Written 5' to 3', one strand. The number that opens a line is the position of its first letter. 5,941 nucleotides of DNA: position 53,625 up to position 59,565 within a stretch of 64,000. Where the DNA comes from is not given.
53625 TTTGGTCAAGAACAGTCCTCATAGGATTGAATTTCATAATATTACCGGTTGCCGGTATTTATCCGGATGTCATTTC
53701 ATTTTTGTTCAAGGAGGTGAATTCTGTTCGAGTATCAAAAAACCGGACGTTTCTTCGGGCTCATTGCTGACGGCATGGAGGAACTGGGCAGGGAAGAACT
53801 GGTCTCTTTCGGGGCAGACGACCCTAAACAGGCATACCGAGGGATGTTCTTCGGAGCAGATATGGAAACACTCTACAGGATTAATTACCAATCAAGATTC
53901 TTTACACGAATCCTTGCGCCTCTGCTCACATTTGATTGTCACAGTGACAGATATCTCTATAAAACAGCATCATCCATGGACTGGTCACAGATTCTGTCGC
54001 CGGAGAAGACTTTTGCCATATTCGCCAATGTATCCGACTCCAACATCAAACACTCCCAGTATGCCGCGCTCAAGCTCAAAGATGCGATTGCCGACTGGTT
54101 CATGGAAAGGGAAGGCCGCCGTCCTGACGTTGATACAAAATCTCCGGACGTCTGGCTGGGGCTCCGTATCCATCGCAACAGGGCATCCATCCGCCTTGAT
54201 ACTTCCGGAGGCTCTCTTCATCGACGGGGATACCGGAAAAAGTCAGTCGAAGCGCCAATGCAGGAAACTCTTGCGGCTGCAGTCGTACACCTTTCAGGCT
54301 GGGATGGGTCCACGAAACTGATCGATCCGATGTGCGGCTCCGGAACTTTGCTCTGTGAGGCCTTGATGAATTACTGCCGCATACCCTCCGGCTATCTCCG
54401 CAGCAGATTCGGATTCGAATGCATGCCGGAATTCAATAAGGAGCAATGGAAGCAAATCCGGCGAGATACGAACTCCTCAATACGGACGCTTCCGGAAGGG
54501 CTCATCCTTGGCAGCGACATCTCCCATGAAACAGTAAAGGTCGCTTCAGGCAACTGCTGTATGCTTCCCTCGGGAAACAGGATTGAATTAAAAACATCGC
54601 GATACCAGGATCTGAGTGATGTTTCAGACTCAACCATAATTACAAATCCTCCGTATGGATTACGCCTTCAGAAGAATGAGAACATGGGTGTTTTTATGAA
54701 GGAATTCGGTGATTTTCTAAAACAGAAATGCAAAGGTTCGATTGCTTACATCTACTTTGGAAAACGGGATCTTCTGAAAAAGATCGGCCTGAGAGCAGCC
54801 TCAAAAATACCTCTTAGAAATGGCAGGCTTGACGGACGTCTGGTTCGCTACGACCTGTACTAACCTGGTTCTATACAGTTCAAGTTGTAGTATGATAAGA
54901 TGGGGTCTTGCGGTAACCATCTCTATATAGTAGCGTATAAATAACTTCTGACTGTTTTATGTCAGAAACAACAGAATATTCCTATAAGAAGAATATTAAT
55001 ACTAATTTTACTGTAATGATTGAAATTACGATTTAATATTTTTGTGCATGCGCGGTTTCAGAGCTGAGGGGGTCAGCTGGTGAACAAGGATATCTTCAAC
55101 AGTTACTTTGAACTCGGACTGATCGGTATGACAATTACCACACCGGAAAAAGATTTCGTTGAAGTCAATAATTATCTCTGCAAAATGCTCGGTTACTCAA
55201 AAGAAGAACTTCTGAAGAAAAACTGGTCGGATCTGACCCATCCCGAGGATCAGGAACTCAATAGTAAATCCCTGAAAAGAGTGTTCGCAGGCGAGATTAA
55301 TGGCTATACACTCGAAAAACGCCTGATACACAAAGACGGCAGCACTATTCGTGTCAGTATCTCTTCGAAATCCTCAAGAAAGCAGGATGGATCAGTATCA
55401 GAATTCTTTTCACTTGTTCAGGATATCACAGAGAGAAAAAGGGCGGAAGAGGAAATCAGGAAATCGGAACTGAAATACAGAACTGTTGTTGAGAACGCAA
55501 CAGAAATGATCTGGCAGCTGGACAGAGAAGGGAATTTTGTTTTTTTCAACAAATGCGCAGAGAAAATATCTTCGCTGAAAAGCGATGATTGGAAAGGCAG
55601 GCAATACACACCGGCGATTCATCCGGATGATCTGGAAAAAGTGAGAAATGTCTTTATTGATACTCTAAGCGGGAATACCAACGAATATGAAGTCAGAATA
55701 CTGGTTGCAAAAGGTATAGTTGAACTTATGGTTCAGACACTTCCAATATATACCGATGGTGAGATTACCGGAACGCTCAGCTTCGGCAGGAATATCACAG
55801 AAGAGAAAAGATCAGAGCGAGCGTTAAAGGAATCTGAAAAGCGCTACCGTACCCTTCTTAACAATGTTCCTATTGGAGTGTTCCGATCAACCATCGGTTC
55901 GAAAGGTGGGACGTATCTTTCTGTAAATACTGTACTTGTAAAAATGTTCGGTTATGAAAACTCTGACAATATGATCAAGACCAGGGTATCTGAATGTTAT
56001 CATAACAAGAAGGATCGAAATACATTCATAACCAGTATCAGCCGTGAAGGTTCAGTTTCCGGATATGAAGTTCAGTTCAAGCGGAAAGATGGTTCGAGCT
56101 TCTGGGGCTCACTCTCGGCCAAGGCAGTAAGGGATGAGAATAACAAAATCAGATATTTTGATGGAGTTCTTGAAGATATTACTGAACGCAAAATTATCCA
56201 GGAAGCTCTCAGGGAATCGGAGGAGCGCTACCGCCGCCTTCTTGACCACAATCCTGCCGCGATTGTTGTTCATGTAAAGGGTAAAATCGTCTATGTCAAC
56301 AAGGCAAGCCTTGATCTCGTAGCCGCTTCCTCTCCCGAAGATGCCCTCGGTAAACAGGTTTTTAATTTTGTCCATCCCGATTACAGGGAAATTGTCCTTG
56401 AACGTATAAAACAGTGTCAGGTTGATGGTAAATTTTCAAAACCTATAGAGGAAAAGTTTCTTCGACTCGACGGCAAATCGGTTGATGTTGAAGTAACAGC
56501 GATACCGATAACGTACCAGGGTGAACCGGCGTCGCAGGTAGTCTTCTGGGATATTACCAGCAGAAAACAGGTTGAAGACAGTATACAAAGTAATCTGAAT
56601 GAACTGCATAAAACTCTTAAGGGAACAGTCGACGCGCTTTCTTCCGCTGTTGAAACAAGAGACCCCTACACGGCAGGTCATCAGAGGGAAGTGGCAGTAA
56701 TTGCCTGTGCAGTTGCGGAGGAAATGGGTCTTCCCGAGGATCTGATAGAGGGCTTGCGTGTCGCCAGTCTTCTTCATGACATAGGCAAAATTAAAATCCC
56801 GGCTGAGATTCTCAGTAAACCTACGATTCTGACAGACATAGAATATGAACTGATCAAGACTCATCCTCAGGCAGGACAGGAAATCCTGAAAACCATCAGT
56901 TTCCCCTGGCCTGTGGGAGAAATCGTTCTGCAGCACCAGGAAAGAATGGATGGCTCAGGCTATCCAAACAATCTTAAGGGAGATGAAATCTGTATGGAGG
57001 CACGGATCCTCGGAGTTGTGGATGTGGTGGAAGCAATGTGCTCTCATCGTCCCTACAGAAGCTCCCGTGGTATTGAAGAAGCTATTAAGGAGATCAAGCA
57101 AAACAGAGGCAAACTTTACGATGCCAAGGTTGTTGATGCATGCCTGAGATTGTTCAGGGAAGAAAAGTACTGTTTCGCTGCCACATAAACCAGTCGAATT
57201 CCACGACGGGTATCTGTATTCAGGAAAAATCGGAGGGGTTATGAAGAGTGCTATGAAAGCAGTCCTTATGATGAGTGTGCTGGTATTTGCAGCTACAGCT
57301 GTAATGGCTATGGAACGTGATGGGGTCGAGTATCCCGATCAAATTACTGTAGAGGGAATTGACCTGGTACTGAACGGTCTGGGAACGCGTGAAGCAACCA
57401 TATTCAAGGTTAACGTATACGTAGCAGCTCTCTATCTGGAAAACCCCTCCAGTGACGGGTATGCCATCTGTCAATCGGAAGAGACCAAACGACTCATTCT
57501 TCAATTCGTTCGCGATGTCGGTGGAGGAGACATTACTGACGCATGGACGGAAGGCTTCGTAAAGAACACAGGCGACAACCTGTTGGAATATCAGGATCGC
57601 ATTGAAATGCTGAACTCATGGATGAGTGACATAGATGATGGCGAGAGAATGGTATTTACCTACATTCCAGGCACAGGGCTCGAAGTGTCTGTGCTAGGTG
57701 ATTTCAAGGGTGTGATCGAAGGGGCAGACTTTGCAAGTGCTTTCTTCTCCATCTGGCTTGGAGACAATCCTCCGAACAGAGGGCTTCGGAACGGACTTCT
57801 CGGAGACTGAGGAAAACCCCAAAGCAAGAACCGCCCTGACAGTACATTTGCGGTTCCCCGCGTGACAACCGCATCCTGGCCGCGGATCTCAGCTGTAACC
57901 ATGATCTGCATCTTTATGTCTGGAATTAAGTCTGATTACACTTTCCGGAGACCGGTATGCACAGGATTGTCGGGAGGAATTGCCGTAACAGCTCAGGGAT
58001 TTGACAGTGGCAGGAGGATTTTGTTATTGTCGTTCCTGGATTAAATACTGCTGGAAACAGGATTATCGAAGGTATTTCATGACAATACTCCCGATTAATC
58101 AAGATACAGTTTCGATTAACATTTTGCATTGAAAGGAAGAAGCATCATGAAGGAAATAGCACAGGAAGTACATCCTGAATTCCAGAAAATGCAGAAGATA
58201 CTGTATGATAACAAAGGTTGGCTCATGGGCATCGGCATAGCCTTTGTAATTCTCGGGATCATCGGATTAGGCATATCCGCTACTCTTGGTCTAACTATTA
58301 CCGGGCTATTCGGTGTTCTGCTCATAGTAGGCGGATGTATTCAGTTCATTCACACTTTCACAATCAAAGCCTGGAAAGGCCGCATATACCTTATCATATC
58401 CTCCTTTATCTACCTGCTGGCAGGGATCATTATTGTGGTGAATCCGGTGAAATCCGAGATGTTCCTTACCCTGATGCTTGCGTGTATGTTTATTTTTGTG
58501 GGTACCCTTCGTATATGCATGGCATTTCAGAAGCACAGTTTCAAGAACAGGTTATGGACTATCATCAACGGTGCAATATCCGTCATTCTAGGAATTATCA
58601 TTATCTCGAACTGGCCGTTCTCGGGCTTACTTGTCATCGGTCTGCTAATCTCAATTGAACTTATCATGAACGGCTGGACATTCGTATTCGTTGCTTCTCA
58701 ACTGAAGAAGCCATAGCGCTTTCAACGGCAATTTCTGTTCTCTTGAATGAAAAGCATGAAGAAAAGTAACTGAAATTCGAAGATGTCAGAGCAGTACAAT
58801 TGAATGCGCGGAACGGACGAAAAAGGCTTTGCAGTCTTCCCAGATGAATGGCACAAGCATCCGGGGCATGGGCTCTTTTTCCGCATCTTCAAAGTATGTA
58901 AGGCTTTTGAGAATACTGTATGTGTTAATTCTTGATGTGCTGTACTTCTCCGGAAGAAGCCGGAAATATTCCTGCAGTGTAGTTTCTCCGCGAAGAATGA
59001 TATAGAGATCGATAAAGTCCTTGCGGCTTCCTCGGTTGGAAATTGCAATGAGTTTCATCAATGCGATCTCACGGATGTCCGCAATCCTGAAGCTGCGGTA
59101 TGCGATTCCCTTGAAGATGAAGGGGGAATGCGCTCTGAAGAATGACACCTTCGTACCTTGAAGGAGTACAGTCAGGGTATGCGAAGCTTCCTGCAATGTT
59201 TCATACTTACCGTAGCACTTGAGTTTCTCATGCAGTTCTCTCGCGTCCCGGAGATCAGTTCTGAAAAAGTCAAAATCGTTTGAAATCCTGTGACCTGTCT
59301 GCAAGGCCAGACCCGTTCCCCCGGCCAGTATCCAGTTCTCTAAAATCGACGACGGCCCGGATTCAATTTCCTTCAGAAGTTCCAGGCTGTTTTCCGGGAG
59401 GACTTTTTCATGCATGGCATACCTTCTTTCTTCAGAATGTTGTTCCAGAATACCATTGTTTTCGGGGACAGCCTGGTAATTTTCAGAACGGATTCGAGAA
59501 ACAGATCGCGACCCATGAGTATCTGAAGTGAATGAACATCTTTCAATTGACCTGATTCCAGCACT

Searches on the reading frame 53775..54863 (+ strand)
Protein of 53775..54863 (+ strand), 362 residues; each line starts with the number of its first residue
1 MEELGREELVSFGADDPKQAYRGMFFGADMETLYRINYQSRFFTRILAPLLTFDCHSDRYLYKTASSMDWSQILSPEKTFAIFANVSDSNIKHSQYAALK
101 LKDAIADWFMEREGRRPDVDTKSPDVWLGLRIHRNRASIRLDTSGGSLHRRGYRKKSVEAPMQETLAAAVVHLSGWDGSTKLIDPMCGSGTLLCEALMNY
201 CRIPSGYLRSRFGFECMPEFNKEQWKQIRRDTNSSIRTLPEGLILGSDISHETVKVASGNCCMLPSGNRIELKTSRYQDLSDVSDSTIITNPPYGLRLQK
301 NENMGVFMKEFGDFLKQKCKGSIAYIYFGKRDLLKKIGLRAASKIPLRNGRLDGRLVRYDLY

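Call 16: search_protein_families(library=pfam, proteins=[window:53775-54863:+], max_evalue=0.0001)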
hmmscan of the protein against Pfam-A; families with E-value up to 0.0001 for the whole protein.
window:53775-54863:+ (362 aa): 3 families
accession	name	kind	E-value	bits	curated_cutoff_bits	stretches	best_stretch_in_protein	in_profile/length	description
PF01170.24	UPF0020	-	6e-38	131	22.3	1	151-356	1-195/197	RMKL-like, methyltransferase domain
PF02926.22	THUMP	-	1.5e-16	61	20.6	1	61-142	7-84/84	THUMP domain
PF22020.1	RlmL_1st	-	1.6e-05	25.2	27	1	1-47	10-55/55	RlmL ferredoxin-like domain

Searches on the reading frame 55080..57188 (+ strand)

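Call 16: search_protein_families(library=pfam, proteins=[window:55080-57188:+], max_evalue=0.0001)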
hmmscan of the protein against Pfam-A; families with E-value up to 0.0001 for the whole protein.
window:55080-57188:+ (702 aa): 8 families
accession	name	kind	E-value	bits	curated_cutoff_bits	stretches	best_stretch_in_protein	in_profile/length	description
PF13426.13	PAS_9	-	7.5e-47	158.3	27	3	16-118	3-103/103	PAS domain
PF00989.32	PAS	-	2.2e-45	153.7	22.6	4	382-484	1-103/113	PAS fold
PF13487.12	HD_5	-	3.4e-39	134.8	27.2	1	520-684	3-170/170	HD domain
PF08447.18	PAS_3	-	6.2e-36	123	25.6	2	27-108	2-84/89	PAS fold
PF13188.13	PAS_8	-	3.9e-25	87.3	21.8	2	382-437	1-56/65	PAS domain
PF08448.16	PAS_4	-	1.4e-20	74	23.1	1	394-497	7-110/110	PAS fold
PF01966.28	HD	-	1.1e-17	64.8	22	1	532-653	2-116/116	HD domain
PF14598.12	PAS_11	-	1.1e-09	38.7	25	0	24-119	12-106/109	PAS domain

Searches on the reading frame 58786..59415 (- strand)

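Call 16: search_protein_families(library=pfam, proteins=[window:58786-59415:-], max_evalue=0.0001)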
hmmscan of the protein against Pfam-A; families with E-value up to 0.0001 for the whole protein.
window:58786-59415:- (209 aa): 1 family
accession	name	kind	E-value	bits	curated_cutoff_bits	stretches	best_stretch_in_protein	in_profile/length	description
PF08843.17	AbiEii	-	3.1e-12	47.4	22.5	1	26-68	13-59/238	Nucleotidyl transferase AbiEii toxin, Type IV TA system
